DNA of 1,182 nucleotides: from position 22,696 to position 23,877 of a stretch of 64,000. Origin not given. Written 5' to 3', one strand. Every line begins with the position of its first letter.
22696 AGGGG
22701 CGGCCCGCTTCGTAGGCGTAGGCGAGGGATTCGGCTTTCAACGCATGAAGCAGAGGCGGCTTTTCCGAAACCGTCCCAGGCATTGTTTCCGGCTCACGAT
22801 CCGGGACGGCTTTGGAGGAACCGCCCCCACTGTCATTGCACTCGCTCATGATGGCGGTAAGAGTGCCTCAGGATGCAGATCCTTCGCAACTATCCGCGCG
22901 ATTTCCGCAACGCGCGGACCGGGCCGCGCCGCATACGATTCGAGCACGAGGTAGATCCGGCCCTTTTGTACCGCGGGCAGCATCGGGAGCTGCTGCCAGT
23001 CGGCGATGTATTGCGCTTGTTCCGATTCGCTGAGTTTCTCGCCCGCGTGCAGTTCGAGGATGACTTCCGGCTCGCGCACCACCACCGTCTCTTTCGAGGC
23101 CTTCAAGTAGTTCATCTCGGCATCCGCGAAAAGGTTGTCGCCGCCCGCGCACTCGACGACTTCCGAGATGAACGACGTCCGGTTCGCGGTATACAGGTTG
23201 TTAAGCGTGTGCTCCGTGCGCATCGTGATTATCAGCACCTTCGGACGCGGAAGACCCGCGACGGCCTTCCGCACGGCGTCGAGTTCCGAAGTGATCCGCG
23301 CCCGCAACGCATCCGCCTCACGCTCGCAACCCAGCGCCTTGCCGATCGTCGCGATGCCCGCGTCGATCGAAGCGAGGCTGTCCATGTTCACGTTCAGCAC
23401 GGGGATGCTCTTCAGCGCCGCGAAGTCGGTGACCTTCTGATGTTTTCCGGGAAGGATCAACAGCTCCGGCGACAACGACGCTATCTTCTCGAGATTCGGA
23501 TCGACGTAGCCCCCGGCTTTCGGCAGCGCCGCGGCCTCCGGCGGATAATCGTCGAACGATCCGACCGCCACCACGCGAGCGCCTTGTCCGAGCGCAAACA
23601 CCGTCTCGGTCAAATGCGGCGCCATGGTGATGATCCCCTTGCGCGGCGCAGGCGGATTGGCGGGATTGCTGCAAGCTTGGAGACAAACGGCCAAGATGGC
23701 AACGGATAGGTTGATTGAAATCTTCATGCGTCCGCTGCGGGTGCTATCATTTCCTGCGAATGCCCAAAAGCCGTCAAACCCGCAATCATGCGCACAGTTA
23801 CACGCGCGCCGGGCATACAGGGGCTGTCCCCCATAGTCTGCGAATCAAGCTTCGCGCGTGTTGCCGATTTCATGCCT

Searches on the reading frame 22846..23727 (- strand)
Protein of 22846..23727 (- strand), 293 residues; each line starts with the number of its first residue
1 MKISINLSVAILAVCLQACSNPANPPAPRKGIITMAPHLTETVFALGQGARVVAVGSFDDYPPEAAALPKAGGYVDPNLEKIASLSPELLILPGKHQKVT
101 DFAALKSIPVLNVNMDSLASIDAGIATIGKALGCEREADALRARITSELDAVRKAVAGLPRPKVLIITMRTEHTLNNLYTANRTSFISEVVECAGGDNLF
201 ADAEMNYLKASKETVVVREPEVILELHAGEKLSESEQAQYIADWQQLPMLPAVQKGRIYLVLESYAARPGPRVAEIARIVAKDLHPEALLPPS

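Call 85: search_protein_families(library=pfam, proteins=[window:22846-23727:-], max_evalue=0.00001)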
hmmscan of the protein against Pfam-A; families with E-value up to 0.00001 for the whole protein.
window:22846-23727:- (293 aa): 1 family
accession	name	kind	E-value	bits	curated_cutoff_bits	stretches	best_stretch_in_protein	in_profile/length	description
PF01497.23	Peripla_BP_2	-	1.8e-27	96.7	27.5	1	32-260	1-230/235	Periplasmic binding protein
